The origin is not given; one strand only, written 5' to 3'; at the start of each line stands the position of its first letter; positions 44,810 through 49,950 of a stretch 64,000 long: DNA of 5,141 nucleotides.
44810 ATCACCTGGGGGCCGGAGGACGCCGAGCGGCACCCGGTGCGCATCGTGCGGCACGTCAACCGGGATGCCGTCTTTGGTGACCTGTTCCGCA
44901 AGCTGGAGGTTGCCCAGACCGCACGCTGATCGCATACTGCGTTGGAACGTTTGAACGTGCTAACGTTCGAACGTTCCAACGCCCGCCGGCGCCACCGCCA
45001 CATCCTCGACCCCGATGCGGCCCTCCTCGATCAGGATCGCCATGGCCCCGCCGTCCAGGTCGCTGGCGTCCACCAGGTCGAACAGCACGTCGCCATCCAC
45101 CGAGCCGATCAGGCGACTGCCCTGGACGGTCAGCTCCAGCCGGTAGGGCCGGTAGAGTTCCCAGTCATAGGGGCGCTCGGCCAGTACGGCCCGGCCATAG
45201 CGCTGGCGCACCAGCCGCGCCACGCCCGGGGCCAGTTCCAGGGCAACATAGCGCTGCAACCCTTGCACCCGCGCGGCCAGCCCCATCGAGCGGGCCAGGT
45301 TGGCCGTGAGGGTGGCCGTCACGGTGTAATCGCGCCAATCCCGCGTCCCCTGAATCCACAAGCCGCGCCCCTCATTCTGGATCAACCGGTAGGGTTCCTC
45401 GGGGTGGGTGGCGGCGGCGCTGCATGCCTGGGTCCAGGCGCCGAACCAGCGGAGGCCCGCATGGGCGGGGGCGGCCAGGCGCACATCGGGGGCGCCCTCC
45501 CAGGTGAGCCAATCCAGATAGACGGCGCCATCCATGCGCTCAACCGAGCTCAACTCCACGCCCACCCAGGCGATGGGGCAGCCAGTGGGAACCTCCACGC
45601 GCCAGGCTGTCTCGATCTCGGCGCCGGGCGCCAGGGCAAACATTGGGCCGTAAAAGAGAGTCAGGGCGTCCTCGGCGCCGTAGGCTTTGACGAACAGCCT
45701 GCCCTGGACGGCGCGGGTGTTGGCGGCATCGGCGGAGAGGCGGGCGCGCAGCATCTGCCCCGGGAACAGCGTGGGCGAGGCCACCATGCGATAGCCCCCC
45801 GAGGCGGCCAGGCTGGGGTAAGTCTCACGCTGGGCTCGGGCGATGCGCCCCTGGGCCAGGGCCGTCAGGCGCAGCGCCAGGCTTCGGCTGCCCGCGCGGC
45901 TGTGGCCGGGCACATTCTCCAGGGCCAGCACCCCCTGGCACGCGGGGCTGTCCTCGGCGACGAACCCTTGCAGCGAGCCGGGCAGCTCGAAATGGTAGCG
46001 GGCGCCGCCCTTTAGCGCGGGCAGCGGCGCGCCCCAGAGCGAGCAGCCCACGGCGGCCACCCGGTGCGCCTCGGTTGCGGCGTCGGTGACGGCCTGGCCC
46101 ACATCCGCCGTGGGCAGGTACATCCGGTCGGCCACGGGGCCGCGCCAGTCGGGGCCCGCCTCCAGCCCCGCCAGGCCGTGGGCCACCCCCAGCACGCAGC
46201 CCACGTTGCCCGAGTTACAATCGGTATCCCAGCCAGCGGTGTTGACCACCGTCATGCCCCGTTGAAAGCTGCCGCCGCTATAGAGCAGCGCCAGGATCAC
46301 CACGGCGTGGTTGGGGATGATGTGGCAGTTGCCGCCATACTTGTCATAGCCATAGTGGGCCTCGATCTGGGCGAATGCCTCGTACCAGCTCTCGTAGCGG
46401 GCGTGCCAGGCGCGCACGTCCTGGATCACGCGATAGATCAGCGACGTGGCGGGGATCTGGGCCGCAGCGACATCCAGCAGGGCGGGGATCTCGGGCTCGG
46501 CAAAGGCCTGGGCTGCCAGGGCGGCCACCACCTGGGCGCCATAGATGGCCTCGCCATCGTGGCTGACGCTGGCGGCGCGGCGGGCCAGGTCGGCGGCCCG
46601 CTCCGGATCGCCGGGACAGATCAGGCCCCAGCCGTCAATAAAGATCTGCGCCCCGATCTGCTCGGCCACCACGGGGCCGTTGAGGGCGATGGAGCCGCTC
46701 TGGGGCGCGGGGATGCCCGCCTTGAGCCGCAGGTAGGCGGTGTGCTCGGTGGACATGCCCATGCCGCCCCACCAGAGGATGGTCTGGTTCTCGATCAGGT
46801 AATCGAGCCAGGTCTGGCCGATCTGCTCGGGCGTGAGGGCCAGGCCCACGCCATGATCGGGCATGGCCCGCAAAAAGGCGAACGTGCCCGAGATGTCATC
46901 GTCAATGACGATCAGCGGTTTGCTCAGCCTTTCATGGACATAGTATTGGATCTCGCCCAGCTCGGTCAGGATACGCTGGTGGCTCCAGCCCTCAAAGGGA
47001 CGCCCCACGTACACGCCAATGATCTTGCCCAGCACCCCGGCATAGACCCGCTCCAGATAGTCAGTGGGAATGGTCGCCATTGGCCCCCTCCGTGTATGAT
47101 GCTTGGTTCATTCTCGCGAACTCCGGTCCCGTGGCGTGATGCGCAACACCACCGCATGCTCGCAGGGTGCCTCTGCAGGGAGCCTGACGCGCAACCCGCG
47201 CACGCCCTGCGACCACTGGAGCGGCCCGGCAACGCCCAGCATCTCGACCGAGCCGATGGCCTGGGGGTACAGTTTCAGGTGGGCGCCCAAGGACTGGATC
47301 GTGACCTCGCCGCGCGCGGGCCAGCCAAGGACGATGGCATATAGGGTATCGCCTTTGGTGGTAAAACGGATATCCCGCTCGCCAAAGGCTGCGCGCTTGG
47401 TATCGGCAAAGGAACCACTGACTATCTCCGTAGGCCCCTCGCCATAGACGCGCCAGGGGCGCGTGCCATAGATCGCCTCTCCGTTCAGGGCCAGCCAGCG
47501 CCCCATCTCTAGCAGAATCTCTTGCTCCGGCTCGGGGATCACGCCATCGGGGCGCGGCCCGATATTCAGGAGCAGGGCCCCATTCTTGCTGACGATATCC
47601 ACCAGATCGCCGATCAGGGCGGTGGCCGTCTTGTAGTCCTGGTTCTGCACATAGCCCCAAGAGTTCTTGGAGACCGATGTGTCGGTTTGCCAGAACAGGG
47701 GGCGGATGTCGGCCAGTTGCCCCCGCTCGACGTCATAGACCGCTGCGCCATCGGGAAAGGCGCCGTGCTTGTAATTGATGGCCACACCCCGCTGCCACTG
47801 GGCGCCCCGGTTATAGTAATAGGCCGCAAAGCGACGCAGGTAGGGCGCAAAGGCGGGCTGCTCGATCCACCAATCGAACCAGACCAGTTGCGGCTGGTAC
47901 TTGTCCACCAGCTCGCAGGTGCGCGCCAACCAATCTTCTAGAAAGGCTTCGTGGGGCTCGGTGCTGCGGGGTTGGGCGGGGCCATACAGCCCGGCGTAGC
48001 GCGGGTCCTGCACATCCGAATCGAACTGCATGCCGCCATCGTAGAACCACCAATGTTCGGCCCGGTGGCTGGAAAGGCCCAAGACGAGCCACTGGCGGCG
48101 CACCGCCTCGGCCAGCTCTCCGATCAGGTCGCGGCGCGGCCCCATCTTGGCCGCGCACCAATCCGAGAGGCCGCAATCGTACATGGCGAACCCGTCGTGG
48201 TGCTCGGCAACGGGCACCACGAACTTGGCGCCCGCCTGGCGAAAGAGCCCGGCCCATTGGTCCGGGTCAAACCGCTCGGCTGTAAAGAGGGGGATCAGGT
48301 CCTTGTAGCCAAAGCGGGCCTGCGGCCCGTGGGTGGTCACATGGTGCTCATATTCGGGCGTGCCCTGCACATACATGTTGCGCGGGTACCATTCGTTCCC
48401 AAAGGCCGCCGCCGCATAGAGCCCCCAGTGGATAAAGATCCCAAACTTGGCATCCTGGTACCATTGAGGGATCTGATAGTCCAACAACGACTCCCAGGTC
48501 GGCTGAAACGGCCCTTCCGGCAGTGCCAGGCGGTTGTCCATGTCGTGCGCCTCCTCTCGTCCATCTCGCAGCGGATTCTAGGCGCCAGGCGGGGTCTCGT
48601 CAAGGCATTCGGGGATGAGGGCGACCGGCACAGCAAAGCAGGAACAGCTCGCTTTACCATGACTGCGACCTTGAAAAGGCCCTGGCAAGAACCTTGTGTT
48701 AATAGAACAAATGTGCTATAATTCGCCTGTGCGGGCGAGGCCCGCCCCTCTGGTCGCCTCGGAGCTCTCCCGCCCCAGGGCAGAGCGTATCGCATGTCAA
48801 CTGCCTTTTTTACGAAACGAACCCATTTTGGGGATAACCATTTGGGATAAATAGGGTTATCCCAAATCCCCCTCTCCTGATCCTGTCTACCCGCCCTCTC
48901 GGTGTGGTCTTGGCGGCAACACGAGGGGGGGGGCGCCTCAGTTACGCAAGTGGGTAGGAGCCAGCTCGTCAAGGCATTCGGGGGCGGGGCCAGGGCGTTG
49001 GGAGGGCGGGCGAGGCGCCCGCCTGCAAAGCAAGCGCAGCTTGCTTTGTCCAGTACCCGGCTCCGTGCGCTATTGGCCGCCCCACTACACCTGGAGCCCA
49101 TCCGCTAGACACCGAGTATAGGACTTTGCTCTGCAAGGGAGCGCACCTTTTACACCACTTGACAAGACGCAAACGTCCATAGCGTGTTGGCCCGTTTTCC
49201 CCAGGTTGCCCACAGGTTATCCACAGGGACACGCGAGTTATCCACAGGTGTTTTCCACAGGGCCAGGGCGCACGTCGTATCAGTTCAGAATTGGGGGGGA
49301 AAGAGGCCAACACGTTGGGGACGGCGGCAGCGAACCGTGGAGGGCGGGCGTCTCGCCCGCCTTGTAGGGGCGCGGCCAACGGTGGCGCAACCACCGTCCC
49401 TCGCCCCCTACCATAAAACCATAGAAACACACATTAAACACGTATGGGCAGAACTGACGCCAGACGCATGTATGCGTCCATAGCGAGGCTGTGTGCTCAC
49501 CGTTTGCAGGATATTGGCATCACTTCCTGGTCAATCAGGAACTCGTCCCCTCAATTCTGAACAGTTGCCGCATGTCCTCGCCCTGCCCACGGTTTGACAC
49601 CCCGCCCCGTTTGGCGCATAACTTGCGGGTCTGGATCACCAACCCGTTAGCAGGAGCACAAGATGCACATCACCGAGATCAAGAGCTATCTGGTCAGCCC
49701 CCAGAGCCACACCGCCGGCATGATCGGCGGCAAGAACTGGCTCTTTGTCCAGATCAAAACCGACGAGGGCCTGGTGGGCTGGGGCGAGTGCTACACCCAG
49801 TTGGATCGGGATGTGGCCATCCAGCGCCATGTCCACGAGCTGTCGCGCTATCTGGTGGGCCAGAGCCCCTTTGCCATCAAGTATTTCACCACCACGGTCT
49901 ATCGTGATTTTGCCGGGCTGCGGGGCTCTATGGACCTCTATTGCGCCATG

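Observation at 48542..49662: Gene-free 1.1-kb region with a phased DnaA-box array: candidate oriC or DnaA-titration locus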

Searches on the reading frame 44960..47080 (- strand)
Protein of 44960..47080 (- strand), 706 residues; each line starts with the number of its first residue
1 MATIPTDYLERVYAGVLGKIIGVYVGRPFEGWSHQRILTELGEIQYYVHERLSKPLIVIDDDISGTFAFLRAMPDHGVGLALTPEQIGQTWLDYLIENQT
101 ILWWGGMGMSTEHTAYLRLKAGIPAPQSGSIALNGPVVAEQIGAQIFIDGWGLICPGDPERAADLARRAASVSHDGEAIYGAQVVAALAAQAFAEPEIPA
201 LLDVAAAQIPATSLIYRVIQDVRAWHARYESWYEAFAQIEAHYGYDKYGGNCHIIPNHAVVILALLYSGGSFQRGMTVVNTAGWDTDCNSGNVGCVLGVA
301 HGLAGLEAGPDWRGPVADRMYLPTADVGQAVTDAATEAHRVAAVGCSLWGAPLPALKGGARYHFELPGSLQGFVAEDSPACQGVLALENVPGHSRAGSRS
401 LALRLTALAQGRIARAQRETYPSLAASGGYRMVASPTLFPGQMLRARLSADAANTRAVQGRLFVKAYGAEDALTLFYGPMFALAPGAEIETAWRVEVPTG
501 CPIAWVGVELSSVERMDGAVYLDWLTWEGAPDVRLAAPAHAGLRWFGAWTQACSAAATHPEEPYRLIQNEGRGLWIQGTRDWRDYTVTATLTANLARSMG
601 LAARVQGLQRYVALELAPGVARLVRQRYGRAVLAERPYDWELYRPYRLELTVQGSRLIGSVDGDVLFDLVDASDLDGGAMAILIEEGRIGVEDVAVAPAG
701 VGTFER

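Call 12: search_protein_families(library=pfam, proteins=[window:44960-47080:-])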
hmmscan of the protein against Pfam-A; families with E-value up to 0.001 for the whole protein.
window:44960-47080:- (706 aa): 1 family
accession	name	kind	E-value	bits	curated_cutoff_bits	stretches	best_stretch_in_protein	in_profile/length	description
PF03747.19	ADP_ribosyl_GH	-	4e-55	188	26.2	1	15-307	2-285/287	ADP-ribosylglycohydrolase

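Call 39: search_protein_families(library=ncbifam, proteins=[window:44960-47080:-], max_evalue=0.00001)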
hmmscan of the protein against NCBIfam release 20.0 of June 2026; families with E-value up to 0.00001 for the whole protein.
window:44960-47080:- (706 aa): 0 families

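Call 48: find_homologous_proteins(query=window:44960-47080:-, max_evalue=1e-50)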
Query window:44960-47080:- (706 aa): 7628 proteins with E <= 1e-50 among 8000 candidates; the best 120 are listed.
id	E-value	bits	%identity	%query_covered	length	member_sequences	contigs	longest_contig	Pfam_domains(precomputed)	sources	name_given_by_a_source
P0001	0.0e+0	1464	91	100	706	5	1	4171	PF03747.20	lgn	-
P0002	0.0e+0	1412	87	100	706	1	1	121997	PF03747.20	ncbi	-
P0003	0.0e+0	1336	83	99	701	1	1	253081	PF03747.20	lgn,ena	-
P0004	0.0e+0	1323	83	99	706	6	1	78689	PF03747.20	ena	-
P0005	0.0e+0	1184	72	99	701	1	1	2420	PF03747.20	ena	-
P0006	0.0e+0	1178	72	99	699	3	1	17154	PF03747.20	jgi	jgi:ADP-ribosylglycohydrolase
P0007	0.0e+0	1147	71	99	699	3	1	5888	PF03747.20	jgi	jgi:ADP-ribosylglycohydrolase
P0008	0.0e+0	1141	70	99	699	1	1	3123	PF03747.20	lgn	-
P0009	0.0e+0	1129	70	99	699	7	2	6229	PF03747.20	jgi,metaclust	metaclust:\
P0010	0.0e+0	1121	70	99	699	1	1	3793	PF03747.20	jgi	jgi:ADP-ribosylglycohydrolase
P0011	0.0e+0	1073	67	99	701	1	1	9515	PF03747.20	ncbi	-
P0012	0.0e+0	1072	67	99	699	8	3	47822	PF03747.20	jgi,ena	-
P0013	0.0e+0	1061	67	99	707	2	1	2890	PF03747.20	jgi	-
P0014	0.0e+0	1060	67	99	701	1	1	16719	PF03747.20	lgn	-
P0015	0.0e+0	1053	65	99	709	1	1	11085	PF03747.20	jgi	-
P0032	0.0e+0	1026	66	99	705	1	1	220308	PF03747.20,PF21708.5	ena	-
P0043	2.8e-297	1006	64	99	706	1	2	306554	PF03747.20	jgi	jgi:ADP-ribosylglycohydrolase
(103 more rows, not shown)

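Call 49: find_encoding_contigs(protein=P0003, flank=4000, max_places=1)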
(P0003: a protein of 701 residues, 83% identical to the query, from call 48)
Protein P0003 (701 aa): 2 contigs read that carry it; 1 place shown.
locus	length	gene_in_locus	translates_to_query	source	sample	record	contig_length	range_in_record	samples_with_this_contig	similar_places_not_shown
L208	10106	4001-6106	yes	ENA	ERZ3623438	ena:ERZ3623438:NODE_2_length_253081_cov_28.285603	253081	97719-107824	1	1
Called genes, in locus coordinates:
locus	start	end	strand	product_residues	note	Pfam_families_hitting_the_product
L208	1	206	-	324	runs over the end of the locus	PF00535:Glycos_transf_2, PF13641:Glyco_tranf_2_3, PF13632:Glyco_trans_2_3 (weak)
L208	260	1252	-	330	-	PF00535:Glycos_transf_2, PF13641:Glyco_tranf_2_3, PF13506:Glyco_transf_21, PF13632:Glyco_trans_2_3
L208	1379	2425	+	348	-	PF00248:Aldo_ket_red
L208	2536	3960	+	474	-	PF01120:Alpha_L_fucos, PF16757:Fucosidase_C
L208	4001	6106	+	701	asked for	PF03747:ADP_ribosyl_GH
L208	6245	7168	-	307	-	PF01156:IU_nuc_hydro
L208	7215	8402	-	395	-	PF13439:Glyco_transf_4, PF13579:Glyco_trans_4_4, PF00534:Glycos_transf_1, PF13692:Glyco_trans_1_4, PF13524:Glyco_trans_1_2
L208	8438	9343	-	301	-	PF03069:FmdA_AmdA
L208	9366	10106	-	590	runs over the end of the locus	-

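Call 50: find_encoding_contigs(protein=P0012, flank=4000, max_places=1)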
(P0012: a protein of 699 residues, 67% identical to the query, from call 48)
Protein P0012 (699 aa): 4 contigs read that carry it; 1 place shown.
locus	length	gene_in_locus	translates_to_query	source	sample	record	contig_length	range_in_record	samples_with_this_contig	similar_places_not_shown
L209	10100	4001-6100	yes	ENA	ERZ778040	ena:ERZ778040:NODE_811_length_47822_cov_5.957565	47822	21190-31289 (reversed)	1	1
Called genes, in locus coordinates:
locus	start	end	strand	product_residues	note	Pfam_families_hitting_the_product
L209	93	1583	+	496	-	PF02310:B12-binding, PF04055:Radical_SAM, PF13282:DUF4070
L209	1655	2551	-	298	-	-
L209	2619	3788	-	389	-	PF02746:MR_MLE_N, PF13378:MR_MLE_C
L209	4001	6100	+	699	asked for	PF03747:ADP_ribosyl_GH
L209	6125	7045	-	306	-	PF01156:IU_nuc_hydro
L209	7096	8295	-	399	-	PF13439:Glyco_transf_4, PF13579:Glyco_trans_4_4, PF00534:Glycos_transf_1, PF13692:Glyco_trans_1_4, PF13524:Glyco_trans_1_2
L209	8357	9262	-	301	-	PF03069:FmdA_AmdA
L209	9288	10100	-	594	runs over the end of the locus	PF07691:PA14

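Call 51: find_encoding_contigs(protein=P0032, flank=4000, max_places=1)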
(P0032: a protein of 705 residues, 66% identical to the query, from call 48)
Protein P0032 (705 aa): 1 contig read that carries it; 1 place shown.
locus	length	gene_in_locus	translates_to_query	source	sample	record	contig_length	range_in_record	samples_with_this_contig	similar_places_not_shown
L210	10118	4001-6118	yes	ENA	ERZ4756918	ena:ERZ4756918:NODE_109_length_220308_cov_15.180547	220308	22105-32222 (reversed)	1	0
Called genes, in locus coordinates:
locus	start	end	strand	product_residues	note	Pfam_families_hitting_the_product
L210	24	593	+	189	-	-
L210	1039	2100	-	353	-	-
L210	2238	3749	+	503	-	PF00884:Sulfatase, PF01663:Phosphodiest (faint), PF16347:SGSH_C (weak)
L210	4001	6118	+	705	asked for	PF03747:ADP_ribosyl_GH, PF21708:Glyco_hydro_59_C (faint)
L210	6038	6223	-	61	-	-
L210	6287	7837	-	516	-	PF02310:B12-binding, PF04055:Radical_SAM, PF13282:DUF4070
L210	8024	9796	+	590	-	PF00664:ABC_membrane, PF00005:ABC_tran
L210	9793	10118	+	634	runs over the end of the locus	PF00664:ABC_membrane, PF00005:ABC_tran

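Call 52: find_encoding_contigs(protein=P0043, flank=4000, max_places=1)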
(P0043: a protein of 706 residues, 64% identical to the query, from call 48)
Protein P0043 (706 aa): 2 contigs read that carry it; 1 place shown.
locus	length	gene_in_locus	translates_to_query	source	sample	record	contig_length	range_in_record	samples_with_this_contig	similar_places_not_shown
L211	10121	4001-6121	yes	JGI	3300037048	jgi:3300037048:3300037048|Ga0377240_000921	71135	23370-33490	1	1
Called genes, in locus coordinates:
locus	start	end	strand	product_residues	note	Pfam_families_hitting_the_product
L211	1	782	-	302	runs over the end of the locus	-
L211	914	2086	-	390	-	PF02746:MR_MLE_N, PF13378:MR_MLE_C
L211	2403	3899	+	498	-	PF00884:Sulfatase, PF16347:SGSH_C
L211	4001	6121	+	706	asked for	PF03747:ADP_ribosyl_GH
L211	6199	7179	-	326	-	PF01156:IU_nuc_hydro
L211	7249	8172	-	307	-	PF01156:IU_nuc_hydro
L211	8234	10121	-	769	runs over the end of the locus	PF00270:DEAD, PF00271:Helicase_C, PF22982:WHD_HRQ1, PF09369:MZB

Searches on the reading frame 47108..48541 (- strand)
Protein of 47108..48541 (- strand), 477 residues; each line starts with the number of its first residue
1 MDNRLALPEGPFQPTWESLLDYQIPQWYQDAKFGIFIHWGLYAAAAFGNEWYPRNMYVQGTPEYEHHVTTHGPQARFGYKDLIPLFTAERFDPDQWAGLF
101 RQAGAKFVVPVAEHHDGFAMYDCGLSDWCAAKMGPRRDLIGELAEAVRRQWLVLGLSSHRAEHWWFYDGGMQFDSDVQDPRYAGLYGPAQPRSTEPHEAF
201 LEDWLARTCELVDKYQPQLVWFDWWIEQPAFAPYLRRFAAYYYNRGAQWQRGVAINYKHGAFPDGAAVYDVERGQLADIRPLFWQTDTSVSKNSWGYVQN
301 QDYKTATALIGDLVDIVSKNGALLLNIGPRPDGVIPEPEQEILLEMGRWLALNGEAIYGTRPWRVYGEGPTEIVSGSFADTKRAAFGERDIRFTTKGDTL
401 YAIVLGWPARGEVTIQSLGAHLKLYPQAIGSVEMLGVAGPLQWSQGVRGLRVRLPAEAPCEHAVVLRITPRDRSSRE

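Call 12: search_protein_families(library=pfam, proteins=[window:47108-48541:-])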
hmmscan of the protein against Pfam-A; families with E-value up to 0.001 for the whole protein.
window:47108-48541:- (477 aa): 2 families
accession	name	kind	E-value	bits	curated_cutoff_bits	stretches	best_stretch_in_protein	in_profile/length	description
PF01120.23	Alpha_L_fucos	-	1.2e-102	344.3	25.2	1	9-355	11-345/345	Alpha-L-fucosidase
PF16757.11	Fucosidase_C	-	1.1e-13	51.9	25.6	1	389-469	7-88/88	Alpha-L-fucosidase C-terminal domain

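Call 39: search_protein_families(library=ncbifam, proteins=[window:47108-48541:-], max_evalue=0.00001)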
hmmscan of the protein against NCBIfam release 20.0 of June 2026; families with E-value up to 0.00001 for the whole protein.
window:47108-48541:- (477 aa): 0 families

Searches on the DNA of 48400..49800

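Call 5: search_rna_families(source=window, start=48400, end=49800, threshold=evalue, max_evalue=10)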
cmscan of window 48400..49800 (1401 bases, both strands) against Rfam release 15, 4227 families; matches with E-value up to 10: 5.
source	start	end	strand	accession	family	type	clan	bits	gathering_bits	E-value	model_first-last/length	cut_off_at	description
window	48499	48546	+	RF01988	SECIS_2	Cis-reg;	-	18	70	2.8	1-55/55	no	Selenocysteine insertion sequence 2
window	49303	49368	+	RF02056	STnc390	Gene; sRNA;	-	15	50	6.3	1-60/60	no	Salmonella sRNA STnc390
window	49072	49142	-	RF00118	rydB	Gene; sRNA;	-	14.6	50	6.1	1-61/61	no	rydB RNA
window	48566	48642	+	RF02151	MIMT1_1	Gene; lncRNA;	-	14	45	9.8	1-88/88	no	MER1 repeat containing imprinted transcript 1 conserved region 1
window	49005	49040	+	RF01834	fiv_FSE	Cis-reg; frameshift_element;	-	13.4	53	8.1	1-35/35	no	ribosomal frameshift site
